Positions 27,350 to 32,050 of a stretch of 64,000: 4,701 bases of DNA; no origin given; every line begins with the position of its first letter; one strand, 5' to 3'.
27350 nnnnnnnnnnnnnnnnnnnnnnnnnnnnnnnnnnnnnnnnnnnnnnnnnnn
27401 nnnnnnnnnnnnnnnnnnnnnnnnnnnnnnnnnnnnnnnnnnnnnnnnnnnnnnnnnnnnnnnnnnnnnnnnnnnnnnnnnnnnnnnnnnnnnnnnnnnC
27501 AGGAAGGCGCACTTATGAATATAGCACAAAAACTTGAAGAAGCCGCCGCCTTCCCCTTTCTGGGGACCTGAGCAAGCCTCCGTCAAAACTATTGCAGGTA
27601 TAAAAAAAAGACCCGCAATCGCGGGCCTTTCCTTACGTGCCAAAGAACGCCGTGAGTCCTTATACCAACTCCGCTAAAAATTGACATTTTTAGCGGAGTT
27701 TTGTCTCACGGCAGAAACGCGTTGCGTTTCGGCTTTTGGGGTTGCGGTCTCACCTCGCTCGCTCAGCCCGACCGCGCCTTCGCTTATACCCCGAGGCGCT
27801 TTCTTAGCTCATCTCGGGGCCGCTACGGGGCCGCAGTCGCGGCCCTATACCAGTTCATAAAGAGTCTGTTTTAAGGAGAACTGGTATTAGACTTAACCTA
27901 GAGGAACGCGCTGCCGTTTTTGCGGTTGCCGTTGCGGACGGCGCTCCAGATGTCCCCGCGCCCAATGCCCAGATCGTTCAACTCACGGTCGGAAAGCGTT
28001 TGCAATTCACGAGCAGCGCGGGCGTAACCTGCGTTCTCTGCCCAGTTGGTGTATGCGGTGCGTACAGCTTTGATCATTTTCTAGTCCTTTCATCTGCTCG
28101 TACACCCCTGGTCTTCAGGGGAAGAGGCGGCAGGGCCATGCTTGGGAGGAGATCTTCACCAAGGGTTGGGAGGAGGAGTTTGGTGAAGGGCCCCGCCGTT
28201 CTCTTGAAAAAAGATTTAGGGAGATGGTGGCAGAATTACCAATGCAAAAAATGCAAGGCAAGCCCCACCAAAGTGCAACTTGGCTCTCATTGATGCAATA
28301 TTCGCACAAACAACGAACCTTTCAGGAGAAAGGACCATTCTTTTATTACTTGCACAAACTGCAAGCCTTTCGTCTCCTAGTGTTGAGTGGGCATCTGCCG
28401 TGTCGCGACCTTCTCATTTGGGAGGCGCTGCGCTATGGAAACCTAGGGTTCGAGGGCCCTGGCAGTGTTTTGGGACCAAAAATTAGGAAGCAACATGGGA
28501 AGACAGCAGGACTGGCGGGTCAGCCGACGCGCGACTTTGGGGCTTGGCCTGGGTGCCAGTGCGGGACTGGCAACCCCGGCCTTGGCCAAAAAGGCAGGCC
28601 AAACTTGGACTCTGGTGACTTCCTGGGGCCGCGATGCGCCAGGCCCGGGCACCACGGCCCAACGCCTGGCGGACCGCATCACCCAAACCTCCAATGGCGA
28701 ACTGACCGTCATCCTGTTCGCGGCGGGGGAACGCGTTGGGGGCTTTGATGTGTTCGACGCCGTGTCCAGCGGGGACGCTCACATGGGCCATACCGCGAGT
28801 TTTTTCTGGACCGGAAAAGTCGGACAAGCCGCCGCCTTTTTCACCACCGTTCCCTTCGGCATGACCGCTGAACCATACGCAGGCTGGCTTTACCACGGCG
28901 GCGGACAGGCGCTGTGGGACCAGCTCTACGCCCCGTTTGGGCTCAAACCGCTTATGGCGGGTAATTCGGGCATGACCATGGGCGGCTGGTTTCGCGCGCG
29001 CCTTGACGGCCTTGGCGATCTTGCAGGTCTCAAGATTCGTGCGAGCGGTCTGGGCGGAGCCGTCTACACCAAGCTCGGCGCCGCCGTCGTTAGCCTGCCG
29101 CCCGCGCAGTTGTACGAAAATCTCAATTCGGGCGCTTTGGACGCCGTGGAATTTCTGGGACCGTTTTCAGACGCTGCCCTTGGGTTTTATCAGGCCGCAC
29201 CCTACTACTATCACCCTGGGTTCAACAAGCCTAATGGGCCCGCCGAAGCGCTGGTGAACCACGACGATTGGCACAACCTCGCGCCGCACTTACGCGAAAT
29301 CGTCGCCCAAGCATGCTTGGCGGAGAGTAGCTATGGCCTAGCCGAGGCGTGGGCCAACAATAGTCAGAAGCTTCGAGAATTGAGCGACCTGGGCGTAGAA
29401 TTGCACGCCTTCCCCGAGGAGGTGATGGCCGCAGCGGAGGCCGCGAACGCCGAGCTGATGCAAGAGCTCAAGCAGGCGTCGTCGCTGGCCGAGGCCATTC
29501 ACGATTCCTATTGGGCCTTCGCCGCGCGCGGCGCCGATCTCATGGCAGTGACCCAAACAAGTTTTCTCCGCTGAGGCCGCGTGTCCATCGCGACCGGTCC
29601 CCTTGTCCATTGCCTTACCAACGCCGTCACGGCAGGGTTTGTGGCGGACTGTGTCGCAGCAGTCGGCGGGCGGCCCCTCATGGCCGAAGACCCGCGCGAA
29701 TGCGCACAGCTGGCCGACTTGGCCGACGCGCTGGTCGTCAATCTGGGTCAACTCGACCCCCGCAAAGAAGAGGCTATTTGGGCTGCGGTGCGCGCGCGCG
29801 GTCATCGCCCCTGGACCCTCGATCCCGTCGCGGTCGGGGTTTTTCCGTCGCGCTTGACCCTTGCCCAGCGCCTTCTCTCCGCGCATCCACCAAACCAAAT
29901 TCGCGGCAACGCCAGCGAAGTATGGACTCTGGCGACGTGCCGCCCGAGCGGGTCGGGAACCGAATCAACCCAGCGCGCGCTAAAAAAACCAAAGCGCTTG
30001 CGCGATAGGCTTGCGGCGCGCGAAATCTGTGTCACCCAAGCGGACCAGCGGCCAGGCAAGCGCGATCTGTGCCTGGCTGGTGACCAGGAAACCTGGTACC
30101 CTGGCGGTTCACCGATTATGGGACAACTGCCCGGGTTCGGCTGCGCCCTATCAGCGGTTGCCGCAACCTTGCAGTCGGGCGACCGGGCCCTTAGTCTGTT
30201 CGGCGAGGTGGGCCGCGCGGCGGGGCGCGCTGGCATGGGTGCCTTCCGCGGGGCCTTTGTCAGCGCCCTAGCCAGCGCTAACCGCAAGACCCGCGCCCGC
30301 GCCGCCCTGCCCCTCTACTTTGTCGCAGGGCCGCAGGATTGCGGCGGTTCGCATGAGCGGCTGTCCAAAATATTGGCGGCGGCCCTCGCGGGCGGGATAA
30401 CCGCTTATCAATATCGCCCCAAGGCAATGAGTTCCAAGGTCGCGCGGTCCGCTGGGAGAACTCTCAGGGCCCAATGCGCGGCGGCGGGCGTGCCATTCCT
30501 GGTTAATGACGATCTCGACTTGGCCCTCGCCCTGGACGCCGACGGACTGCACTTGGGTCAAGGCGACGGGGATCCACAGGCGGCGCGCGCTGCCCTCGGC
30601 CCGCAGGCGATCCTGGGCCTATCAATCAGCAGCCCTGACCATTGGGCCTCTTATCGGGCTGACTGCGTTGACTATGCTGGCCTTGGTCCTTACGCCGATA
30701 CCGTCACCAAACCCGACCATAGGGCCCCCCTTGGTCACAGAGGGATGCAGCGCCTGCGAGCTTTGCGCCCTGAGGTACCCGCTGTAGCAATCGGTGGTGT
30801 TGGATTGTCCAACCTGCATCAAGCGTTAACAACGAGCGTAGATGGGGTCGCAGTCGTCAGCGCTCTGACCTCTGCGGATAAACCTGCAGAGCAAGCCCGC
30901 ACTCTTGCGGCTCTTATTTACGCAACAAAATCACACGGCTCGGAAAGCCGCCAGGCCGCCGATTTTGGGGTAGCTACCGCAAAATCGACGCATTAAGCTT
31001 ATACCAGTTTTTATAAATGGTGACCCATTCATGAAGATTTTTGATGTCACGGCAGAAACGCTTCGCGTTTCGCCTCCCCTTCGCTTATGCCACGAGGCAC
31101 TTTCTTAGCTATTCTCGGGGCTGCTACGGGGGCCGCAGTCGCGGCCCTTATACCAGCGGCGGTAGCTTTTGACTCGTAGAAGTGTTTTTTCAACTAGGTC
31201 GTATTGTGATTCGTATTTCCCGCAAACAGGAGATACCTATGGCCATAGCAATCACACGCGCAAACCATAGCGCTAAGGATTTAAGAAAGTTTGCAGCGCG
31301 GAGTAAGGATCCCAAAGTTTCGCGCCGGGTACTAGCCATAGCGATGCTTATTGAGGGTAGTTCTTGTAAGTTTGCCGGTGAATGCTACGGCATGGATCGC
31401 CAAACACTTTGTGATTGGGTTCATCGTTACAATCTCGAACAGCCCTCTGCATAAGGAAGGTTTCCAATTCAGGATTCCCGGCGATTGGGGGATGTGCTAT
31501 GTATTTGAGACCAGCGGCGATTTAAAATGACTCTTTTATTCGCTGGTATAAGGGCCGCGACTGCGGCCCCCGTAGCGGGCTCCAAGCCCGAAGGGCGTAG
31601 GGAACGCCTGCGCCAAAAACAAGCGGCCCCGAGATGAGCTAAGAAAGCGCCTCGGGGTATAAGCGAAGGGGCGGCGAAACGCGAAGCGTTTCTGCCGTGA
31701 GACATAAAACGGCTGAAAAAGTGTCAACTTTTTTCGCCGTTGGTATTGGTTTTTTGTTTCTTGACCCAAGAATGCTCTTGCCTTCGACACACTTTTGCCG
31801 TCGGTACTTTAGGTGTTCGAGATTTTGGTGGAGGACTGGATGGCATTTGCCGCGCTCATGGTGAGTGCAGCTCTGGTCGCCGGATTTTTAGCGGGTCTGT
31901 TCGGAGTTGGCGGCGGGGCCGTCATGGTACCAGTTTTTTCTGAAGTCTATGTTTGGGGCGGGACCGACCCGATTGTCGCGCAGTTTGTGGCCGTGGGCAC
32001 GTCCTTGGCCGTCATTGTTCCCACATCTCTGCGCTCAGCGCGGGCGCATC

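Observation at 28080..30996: Orphan TRAP substrate-binding protein co-transcribed with a ThiM-ThiE fusion: candidate thiamine-precursor salvage uptake module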

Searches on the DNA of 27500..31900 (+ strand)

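Call 6: search_rna_families(source=window, start=27500, end=31900, threshold=evalue, max_evalue=10, show_alignments=3)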
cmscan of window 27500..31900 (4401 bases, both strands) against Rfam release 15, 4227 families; matches with E-value up to 10: 9.
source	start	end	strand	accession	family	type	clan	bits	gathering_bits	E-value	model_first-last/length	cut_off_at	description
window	27603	27738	-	RF00512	Leu_leader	Cis-reg; leader;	-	25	50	0.048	1-148/148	no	Leucine operon leader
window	27667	27701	+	RF04201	MIR7510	Gene; miRNA;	-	24.8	93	0.14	1-79/79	no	MIR7510 microRNA precursor family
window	27666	27700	-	RF04201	MIR7510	Gene; miRNA;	-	23.4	93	0.32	1-79/79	no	MIR7510 microRNA precursor family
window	27593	27694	-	RF02502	Atu_C8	Gene; sRNA;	-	21.5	50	0.74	1-122/122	no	Rhizobiales sRNA Atu_C8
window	27603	27673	-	RF00513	Trp_leader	Cis-reg; leader;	-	19.5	41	1.8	1-100/100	no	Tryptophan operon leader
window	27599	27697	-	RF01772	rnk_pseudo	Cis-reg; leader;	-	18.8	55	9.2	1-108/108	no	Pseudomonas rnk leader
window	27602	27718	-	RF00506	Thr_leader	Cis-reg; leader;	-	17.9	55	6.7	1-118/118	no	Threonine operon leader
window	28011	28043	-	RF00740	mir-370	Gene; miRNA;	-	17.5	70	5.3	1-75/75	no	mir-370 microRNA precursor family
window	27606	27699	-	RF01394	isrK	Gene; sRNA;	-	15.5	50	5.3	1-77/77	no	isrK Hfq binding RNA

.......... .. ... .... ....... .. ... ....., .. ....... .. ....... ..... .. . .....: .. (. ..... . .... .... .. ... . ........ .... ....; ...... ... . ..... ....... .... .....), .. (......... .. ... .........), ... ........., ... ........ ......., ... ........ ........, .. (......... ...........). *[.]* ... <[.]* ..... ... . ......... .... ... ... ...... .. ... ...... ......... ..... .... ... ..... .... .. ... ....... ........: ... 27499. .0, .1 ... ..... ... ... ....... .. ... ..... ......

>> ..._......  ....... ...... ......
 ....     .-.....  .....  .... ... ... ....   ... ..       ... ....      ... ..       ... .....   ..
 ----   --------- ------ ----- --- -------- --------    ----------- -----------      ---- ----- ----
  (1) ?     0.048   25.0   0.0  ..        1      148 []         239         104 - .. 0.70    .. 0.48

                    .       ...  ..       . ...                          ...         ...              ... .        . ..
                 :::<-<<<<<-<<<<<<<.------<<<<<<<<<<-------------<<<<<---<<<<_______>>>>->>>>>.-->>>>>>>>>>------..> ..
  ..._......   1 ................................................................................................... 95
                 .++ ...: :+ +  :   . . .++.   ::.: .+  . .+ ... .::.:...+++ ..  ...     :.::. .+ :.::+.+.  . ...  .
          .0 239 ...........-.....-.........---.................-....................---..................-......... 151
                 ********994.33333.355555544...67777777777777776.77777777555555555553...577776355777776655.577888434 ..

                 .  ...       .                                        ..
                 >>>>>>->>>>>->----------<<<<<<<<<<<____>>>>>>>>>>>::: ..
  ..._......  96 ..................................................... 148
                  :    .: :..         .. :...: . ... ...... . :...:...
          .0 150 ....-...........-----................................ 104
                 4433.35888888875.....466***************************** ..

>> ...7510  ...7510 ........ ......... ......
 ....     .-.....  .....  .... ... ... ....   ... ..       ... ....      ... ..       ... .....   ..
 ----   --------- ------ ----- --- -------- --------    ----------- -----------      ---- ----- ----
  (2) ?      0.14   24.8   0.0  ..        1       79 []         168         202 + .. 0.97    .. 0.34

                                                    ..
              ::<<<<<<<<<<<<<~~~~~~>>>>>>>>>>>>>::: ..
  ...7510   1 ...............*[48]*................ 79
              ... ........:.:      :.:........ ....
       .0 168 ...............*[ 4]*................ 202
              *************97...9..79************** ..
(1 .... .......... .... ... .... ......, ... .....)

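Call 16: search_rna_families(sources=[L001, L002, L003], threshold=gathering)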
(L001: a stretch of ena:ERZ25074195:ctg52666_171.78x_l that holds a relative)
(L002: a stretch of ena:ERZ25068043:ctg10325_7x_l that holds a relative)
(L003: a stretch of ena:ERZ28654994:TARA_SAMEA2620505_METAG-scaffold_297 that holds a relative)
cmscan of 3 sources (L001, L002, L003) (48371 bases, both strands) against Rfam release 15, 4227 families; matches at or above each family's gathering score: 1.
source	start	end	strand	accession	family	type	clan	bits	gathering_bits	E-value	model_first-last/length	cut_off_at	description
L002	13843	13916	+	RF00005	tRNA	Gene; tRNA;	CL00001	65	29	5.5e-12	1-71/71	no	tRNA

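Call 37: search_rna_families(sources=[L006, L007, L009, L014, L016, L018, L020, L021, L023, L038, L051, L052, L059, L069], threshold=gathering)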
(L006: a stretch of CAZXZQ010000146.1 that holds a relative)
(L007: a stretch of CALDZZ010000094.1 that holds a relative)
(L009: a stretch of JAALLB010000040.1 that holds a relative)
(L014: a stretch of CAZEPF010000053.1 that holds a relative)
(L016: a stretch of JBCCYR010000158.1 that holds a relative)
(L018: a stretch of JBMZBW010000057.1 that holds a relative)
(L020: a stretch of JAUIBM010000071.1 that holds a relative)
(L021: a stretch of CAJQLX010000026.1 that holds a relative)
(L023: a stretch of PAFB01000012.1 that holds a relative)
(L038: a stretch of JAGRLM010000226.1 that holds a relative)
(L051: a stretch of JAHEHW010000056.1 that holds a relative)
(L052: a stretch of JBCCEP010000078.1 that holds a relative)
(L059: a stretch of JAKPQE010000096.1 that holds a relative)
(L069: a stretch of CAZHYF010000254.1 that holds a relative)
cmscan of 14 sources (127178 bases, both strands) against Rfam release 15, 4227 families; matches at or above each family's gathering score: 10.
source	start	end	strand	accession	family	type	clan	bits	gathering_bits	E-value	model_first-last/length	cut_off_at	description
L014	36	142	+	RF00059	TPP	Cis-reg; riboswitch;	-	78.3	54.3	1.9e-13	1-105/105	no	TPP riboswitch aptamer (THI element)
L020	1710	1819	+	RF00059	TPP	Cis-reg; riboswitch;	-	76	54.3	6.9e-13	1-105/105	no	TPP riboswitch aptamer (THI element)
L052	4244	4343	+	RF00059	TPP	Cis-reg; riboswitch;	-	73.6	54.3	2.6e-12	1-105/105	no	TPP riboswitch aptamer (THI element)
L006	1795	1903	+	RF00059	TPP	Cis-reg; riboswitch;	-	72.5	54.3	4.9e-12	1-105/105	no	TPP riboswitch aptamer (THI element)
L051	2178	2282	+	RF00059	TPP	Cis-reg; riboswitch;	-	71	54.3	1.2e-11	1-105/105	no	TPP riboswitch aptamer (THI element)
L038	3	112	+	RF00059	TPP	Cis-reg; riboswitch;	-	64.8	54.3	3.7e-10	4-105/105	no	TPP riboswitch aptamer (THI element)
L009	5440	5566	+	RF00059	TPP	Cis-reg; riboswitch;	-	62.3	54.3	1.6e-09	1-105/105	no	TPP riboswitch aptamer (THI element)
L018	443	565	+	RF00059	TPP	Cis-reg; riboswitch;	-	59.7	54.3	7e-09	1-105/105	no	TPP riboswitch aptamer (THI element)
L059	654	758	+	RF00059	TPP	Cis-reg; riboswitch;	-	59.1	54.3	9.4e-09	1-105/105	no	TPP riboswitch aptamer (THI element)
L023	2227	2353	+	RF00059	TPP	Cis-reg; riboswitch;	-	54.9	54.3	1e-07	1-105/105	no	TPP riboswitch aptamer (THI element)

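Call 78: search_rna_families(sources=[L001, L002, L003, L005], threshold=evalue, max_evalue=1)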
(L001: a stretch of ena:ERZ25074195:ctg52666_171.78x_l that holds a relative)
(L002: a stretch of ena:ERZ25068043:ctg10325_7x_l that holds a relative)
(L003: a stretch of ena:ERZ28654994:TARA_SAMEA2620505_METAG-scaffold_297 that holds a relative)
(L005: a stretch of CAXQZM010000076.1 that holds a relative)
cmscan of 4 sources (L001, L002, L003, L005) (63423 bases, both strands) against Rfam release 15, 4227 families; matches with E-value up to 1: 7.
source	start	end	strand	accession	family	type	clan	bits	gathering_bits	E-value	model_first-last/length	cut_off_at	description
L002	13843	13916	+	RF00005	tRNA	Gene; tRNA;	CL00001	65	29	7.2e-12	1-71/71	no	tRNA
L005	9906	10002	+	RF00059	TPP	Cis-reg; riboswitch;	-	38.2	54.3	0.00067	1-105/105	no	TPP riboswitch aptamer (THI element)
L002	7914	8009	+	RF00059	TPP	Cis-reg; riboswitch;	-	30.2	54.3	0.062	1-105/105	no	TPP riboswitch aptamer (THI element)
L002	13844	13916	-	RF04354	Plastid-ycf2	Cis-reg;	-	29.1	65.7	0.062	1-75/75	no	Plastid-ycf2 5UTR RNA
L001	3442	3508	-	RF03015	Transposase-2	Gene; sRNA;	-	26.3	42.7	0.35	1-69/69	no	Transposase-2 RNA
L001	5626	5708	+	RF00906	MIR1120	Gene; miRNA;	-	26.3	86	0.64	1-87/87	no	MIR1120/MIR1122 microRNA precursor family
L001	5544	5632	-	RF03674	MIR5387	Gene; miRNA;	-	25.7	69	0.86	1-96/96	no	MIR5387 microRNA precursor family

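Call 80: build_rna_model(alignment_id=A5)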
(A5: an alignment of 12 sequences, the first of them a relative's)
Model R1 built from alignment A5 (12 sequences, 169 columns); structure: RNAalifold consensus.
model positions 137; base pairs 10; branch points 0; effective number of sequences 3.1; information 0.59 bits per position. Calibrated on 0.2 Mb of random sequence (short: E-values are rough).
structure used (alignment columns):
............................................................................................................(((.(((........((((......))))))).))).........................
